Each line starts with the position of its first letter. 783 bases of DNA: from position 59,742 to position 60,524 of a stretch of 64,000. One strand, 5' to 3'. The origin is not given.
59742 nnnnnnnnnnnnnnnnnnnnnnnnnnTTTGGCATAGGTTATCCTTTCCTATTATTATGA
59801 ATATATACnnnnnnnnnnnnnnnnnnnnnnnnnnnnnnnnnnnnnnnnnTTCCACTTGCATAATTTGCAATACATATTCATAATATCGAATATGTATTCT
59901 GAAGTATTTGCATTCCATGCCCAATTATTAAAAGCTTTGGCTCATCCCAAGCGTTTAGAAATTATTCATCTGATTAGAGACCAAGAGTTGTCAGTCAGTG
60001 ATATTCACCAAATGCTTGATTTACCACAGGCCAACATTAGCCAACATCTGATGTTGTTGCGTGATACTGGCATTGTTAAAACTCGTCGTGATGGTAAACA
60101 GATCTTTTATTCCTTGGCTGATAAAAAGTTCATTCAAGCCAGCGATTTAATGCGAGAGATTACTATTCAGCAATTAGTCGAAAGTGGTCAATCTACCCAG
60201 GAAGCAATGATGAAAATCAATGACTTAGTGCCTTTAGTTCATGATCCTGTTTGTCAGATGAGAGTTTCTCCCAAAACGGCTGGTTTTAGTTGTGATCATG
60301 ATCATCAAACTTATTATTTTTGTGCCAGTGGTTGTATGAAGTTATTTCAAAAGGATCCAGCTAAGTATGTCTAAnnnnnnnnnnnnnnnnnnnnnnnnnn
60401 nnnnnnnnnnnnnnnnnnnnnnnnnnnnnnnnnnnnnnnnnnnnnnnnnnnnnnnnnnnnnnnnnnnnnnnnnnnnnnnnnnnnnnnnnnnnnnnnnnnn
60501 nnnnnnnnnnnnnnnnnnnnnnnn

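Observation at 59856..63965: Second copper locus: ArsR-TRASH regulator with a perfect 11-8-11 inverted repeat across its own start codon, then CopA, membrane-cupredoxin and CopZ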

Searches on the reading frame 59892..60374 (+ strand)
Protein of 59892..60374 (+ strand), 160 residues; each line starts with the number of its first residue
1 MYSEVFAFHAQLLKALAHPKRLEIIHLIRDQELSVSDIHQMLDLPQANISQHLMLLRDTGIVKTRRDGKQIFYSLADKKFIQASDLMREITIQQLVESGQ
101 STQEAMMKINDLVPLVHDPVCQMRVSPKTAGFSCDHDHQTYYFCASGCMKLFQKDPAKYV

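Call 5: search_protein_families(library=pfam, proteins=[window:59892-60374:+], max_evalue=0.01)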
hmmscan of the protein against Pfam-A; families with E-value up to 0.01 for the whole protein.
window:59892-60374:+ (160 aa): 11 families
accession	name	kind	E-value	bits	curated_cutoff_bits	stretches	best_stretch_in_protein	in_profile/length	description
PF01022.26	HTH_5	-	2.2e-13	50.3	22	1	18-63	1-46/47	Bacterial regulatory protein, arsR family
PF04945.19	YHS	-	7.1e-11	42.4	30.3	1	116-160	1-44/47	YHS domain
PF12840.13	HTH_20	-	5.2e-10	39.6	27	1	16-65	1-51/51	Helix-turn-helix domain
PF21476.4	PF0610-like_N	-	0.00023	21.8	33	1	21-54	3-36/50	PF0610-like, N-terminal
PF25212.1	HVO_A0114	-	0.00023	21.3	27.6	1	11-70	14-74/84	HVO_A0114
PF13463.12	HTH_27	-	0.00028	21.6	22.2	1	22-78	6-67/68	Winged helix DNA-binding domain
PF12802.13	MarR_2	-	0.00036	21.1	27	1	23-68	9-56/61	MarR family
PF01978.25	TrmB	-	0.0006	20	25.6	1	27-76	17-65/68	Sugar-specific transcriptional regulator TrmB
PF02082.26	Rrf2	-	0.003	18.2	30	1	30-77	21-67/132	Iron-dependent Transcriptional regulator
PF24034.1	DUF7343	-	0.0039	17.4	27.6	1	36-70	22-56/62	Domain of unknown function (DUF7343)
PF09339.16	HTH_IclR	-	0.007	16.5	22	0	29-64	15-50/52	IclR helix-turn-helix domain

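Call 9: find_homologous_proteins(query=window:59892-60374:+)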
Query window:59892-60374:+ (160 aa): 1140 proteins with E <= 0.001 among 1146 candidates; the best 120 are listed.
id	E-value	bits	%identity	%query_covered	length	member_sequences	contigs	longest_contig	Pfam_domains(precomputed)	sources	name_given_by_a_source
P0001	2.4e-101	354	100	100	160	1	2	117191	PF12840.14,PF01022.27,PF04945.20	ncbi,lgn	-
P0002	5.3e-98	343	96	100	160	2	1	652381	PF12840.14,PF01022.27,PF04945.20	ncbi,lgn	ncbi:MAG: metalloregulator ArsR/SmtB family transcription factor [Patescibacteria group bacterium]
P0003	5.1e-91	320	89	100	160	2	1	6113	PF12840.14,PF01022.27,PF04945.20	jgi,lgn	jgi:ArsR family transcriptional regulator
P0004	3.0e-88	311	90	96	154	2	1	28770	PF12840.14,PF01022.27,PF04945.20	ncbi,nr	ncbi:MAG: metalloregulator ArsR/SmtB family transcription factor, partial [Candidatus Pacebacteria b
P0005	4.2e-88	311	86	100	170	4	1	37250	PF12840.14,PF01022.27,PF04945.20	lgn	-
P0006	1.4e-87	309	87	100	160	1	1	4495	PF12840.14,PF01022.27,PF04945.20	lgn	-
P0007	3.0e-85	302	85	100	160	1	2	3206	PF12840.14,PF01022.27,PF04945.20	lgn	-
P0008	3.1e-74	266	73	100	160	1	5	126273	PF12840.14,PF01022.27,PF04945.20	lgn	-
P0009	4.1e-70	253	70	100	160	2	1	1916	PF12840.14,PF01022.27,PF04945.20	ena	-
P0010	1.6e-69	251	71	100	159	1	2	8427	PF12840.14,PF01022.27,PF04945.20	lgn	-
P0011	3.8e-69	249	70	99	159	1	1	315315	PF12840.14,PF01022.27,PF04945.20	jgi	jgi:DNA-binding transcriptional ArsR family regulator/YHS domain-containing protein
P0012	5.0e-69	249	70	100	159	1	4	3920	PF12840.14,PF01022.27,PF04945.20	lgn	-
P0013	1.6e-68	247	69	100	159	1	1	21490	PF12840.14,PF01022.27,PF04945.20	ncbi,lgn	-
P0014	2.2e-68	247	71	100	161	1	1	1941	PF12840.14,PF01022.27,PF04945.20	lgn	-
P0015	3.2e-68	246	70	100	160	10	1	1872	PF12840.14,PF01022.27,PF04945.20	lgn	-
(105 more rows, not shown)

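Call 12: find_related_loci(query=A1, collection=genome_contigs, flank=4000)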
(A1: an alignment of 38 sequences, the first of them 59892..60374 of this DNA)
Query A1 (160 aa) in genome_contigs; peptide patterns used: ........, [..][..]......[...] (x = any residue, [..] = any of these).
148 stretches matched a pattern; 126 encode a relative of the query (tblastn E <= 1e-3); the best 80 are kept; 80 distinct loci.
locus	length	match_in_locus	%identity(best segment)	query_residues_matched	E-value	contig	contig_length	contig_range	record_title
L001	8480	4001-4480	96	1-160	1e-104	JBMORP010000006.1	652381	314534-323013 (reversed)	MAG: Patescibacteria group bacterium isolate Betzabe_MAG183 MAG183_6, whole genome shotgun sequence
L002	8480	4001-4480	92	1-160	6e-101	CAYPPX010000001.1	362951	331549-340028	MAG TPA_asm: uncultured Pseudomonadales bacterium isolate SRP093185_co1_36 genome assembly, contig: NODE_1_length_362951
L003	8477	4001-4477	69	1-160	1e-74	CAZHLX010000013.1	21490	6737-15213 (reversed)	MAG TPA_asm: uncultured Pseudomonadales bacterium isolate SRP167671_co2_247 genome assembly, contig: NODE_3289_length_21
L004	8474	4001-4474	70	1-159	1e-74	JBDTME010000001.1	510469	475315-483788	MAG: Patescibacteria group bacterium isolate cluster3_bin.119 NODE_5_length_510469_cov_14.881851, whole genome shotgun s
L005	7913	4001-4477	67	1-160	4e-73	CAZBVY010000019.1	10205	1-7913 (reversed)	MAG TPA_asm: uncultured Pseudomonadales bacterium isolate binchicken_co212_140 genome assembly, contig: NODE_8637_length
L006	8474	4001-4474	68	1-159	6e-73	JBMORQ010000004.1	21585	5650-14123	MAG: Patescibacteria group bacterium isolate Betzabe_MAG184 MAG184_4, whole genome shotgun sequence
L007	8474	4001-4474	69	1-159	1e-72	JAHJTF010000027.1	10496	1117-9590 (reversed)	MAG: Patescibacteria group bacterium isolate OS_PC_MetaG.mb.40 OS_PC_MetaG.mb.40_k141_527053, whole genome shotgun seque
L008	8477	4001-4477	68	1-160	2e-71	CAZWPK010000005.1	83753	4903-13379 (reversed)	MAG TPA_asm: uncultured Pseudomonadales bacterium isolate binchicken_co347_42 genome assembly, contig: NODE_141_length_8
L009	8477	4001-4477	66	1-160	1e-70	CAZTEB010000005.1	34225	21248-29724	MAG TPA_asm: uncultured Pseudomonadales bacterium isolate SRP334346_co1_115 genome assembly, contig: NODE_1268_length_34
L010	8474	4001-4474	68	1-159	1e-69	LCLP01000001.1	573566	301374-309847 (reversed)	MAG: Candidatus Pacebacteria bacterium GW2011_GWA1_46_10 UX28_C0001, whole genome shotgun sequence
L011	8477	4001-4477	63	1-160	1e-68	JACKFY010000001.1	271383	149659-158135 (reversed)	MAG: Pseudomonadales bacterium isolate HK-STAS-PATE-17 HK-STAS-PATE-17_1, whole genome shotgun sequence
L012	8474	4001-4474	65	1-159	1e-68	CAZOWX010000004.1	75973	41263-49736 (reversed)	MAG TPA_asm: uncultured Pseudomonadales bacterium isolate SRP286056_co2_574 genome assembly, contig: NODE_330_length_759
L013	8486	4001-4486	64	1-160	1e-68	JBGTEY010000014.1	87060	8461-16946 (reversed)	MAG: Patescibacteria group bacterium isolate JTS-RE179 k141_470803, whole genome shotgun sequence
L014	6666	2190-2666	67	1-160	2e-68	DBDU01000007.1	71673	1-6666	MAG TPA_asm: Patescibacteria group bacterium UBA924 UBA924_contig_666, whole genome shotgun sequence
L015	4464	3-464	66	6-160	2e-68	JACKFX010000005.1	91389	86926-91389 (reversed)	MAG: Pseudomonadales bacterium isolate HK-STAS-PATE-16 HK-STAS-PATE-16_5, whole genome shotgun sequence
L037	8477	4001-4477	59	1-160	1e-64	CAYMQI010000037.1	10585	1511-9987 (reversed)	MAG TPA_asm: uncultured Pseudomonadales bacterium isolate SRP050083_co2_357 genome assembly, contig: NODE_4974_length_10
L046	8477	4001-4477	59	1-160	2e-62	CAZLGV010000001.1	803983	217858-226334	MAG TPA_asm: uncultured Gammaproteobacteria bacterium isolate SRP269290_co2_1 genome assembly, contig: NODE_1_length_803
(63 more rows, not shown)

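Call 27: search_solved_structures(query=A1, max_evalue=0.001, show_alignments=2)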
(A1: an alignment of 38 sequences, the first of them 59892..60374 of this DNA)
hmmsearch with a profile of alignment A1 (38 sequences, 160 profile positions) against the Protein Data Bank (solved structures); distinct sequences matched with E-value up to 0.001: 33.
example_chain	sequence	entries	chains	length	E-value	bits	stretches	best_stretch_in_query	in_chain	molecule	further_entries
3pqj_A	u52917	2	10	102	2.9e-16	63.2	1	8-96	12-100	Biofilm growth-associated repressor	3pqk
2zkz_A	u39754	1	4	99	4.2e-16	62.7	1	7-81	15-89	Transcriptional repressor pagR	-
8qkf_A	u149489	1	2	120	5.1e-16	62.4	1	4-81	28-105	ArsR family transcriptional regulator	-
6jmi_A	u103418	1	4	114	7.8e-16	61.8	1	5-96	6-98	Uncharacterized HTH-type transcriptional regulator Rv0081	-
3jth_A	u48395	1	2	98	1e-15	61.4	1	11-90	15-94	Transcription activator HlyU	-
5znx_A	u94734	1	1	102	1.1e-15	61.2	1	11-90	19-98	Transcriptional activator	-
4k2e_A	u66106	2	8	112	2.1e-15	60.4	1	11-92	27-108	Transcriptional activator HlyU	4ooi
13ct_A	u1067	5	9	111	2.3e-14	57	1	9-82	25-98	Transcriptional regulator, ArsR family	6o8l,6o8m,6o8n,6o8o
6o8k_A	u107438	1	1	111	2.3e-14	57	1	9-82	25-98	Transcriptional regulator, ArsR family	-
4ggg_A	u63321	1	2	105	8.8e-13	51.8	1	5-80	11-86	Repressor protein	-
4omy_A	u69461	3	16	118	2e-12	50.7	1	7-90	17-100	NolR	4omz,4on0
2lkp_A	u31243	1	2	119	2.4e-12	50.4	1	7-83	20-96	HTH-type transcriptional regulator NmtR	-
1r1u_A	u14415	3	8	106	1.3e-11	48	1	5-80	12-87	repressor protein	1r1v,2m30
2kjb_A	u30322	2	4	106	1.3e-11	48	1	5-80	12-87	CzrA protein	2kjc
1r1t_A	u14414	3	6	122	1.7e-11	47.7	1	5-82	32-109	Transcriptional repressor smtB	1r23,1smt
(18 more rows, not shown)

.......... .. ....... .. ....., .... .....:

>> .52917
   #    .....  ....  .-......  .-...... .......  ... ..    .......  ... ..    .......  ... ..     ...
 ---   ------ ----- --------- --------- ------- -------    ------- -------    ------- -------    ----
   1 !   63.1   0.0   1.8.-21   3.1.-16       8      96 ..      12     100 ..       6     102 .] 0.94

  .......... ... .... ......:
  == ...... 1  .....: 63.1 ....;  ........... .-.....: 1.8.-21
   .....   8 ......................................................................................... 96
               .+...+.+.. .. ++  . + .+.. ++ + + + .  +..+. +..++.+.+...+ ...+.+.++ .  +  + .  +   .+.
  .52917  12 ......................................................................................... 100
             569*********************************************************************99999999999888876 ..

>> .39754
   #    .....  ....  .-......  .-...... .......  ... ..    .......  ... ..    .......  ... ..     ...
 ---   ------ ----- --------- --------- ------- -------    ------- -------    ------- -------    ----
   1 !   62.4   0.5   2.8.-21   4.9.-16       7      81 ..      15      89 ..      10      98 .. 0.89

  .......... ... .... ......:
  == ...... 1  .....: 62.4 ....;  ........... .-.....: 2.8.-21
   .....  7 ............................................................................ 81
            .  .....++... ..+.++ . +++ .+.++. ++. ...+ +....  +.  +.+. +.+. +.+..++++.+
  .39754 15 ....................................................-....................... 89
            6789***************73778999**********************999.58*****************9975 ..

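Call 28: search_protein_families(library=ncbifam, proteins=[window:59892-60374:+], max_evalue=0.001)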
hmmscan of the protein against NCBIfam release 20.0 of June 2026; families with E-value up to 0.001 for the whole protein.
window:59892-60374:+ (160 aa): 10 families
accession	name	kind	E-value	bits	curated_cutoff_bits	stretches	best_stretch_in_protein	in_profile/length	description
NF033788.1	HTH_metalloreg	subfamily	6.6e-27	93.1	55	1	10-81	2-74/77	metalloregulator ArsR/SmtB family transcription factor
NF040642.1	sulf_sens_BigR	equivalog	1.4e-22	79.5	155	1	10-86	11-87/95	sulfite-sensing transcriptional repressor BigR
NF033789.1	repress_SdpR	subfamily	3e-16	59.1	100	1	13-76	2-65/79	autorepressor SdpR family transcription factor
NF045707.1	Dbac_1936_reg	equivalog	4.1e-14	52.4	115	1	8-91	6-89/99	ArsR/SmtB-type metalloregulator TsoR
NF052532.1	TransRegPagRBaca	equivalog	1.1e-13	51.1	170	1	9-87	17-95/99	transcriptional repressor PagR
NF007528.0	PRK10141.1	subfamily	3.3e-13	49.5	97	1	10-80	7-78/117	metalloregulator ArsR/SmtB family transcription factor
NF047906.1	CdPbTransRegCmtR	equivalog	1.3e-12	47.5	150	1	10-91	12-93/104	Cd(II)/Pb(II)-sensing metalloregulatory transcriptional regulator CmtR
NF041413.1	ArsR_Rv2640c_fam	equivalog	3e-09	37.3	155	1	12-77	35-103/118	Rv2640c family ArsR-like transcriptional regulator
NF053755.1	MsvR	equivalog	9.5e-07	28.7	220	1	12-95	6-85/236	transcriptional factor MsvR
NF005061.0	PRK06474.1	equivalog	0.00092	19.1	121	0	15-64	7-59/178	hypothetical protein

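Call 32: predict_structure(alignment_id=A1)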
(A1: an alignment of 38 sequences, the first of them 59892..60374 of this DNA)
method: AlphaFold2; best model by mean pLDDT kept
length: 160 residues; sequences in the alignment: 38
mean_pLDDT: 85.9   pTM: 0.70
mean pLDDT of the five models: 85.9, 84.0, 83.9, 81.0, 75.7
residues with pLDDT >= 90: 54; 70-90: 96; 50-70: 10; < 50: 0
segments of 3 or more residues with pLDDT < 50: none
pLDDT, mean of each block of 10 residues (from residue 1): 82 85 87 88 82 93 93 93 84 85 70 80 81 91 90 91
secondary structure, 60 per line:
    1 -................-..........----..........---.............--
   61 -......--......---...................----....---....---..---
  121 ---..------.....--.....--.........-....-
elements in order: H2-17 H19-28 H35-42 H46-58 E62-67 E70-75 H79-97 H102-105 H109-112 E132-136 E139-143 H146-154 H156-159

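Call 35: fold_search(model_id=the predicted structure, library=pdb)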
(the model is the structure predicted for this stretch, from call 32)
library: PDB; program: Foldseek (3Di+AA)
matches with E <= 10: 1394; with E <= 0.001: 71
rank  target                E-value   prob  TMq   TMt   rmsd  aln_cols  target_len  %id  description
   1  8qkf_A                2.8e-06  1.00  0.51  0.80   1.8        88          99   31  SmtB protein of Mycobacterium smegmatis (released 2024-09-25)
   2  4k2e_B                2.8e-06  1.00  0.47  0.80   2.2        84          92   37  HlyU from Vibrio cholerae N16961 (released 2014-04-30)
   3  4k2e_A                4.2e-06  1.00  0.48  0.77   2.6        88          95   35  HlyU from Vibrio cholerae N16961 (released 2014-04-30)
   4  8qkf_B                4.7e-06  1.00  0.48  0.79   3.7        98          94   26  SmtB protein of Mycobacterium smegmatis (released 2024-09-25)
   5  4ooi_B                5.3e-06  1.00  0.49  0.79   2.3        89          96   35  Reduced HlyU from Vibrio cholerae N16961 (released 2014-12-31)
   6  3f72_B                9.5e-06  1.00  0.48  0.70   1.5        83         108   36  Crystal Structure of the Staphylococcus aureus pI258 CadC Metal Binding Site 2 Mutant (released 2009-04-07)
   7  3jth_B                1.0e-05  1.00  0.48  0.78   2.7        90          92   33  Crystal structure of a transcriptional regulator HlyU from Vibrio vulnificus CMCP6 (released 2010-03-16)
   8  6o8o_D                1.3e-05  1.00  0.48  0.74   2.8        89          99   39  Crystal Structure of C9S disulfide state of Sulfide-responsive transcriptional repressor (SqrR) from Rhodobacter capsu (released 2020-04-01)
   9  6o8o_A                1.3e-05  1.00  0.48  0.77   5.8       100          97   37  Crystal Structure of C9S disulfide state of Sulfide-responsive transcriptional repressor (SqrR) from Rhodobacter capsu (released 2020-04-01)
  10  5znx                  1.5e-05  1.00  0.49  0.79   2.5        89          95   34  Crystal structure of CM14-treated HlyU from Vibrio vulnificus (released 2019-04-10)
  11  3pqj_A                1.5e-05  1.00  0.48  0.74   2.6        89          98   38  Crystal Structure of the transcriptional repressor BigR from Xylella fastidiosa (released 2011-06-01)
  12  4ggg_B                1.5e-05  1.00  0.47  0.79   3.9        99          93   28  Crystal structure of V66A/L68V CzrA in the Zn(II)bound state. (released 2013-02-06)
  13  3jth_A                1.6e-05  1.00  0.46  0.73   3.0        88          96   34  Crystal structure of a transcriptional regulator HlyU from Vibrio vulnificus CMCP6 (released 2010-03-16)
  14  1u2w_B                1.8e-05  1.00  0.48  0.70   1.6        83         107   37  Crystal Structure of the Staphylococcus aureus pI258 CadC (released 2005-07-12)
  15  4ooi_C                2.0e-05  1.00  0.48  0.77   2.8        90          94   34  Reduced HlyU from Vibrio cholerae N16961 (released 2014-12-31)
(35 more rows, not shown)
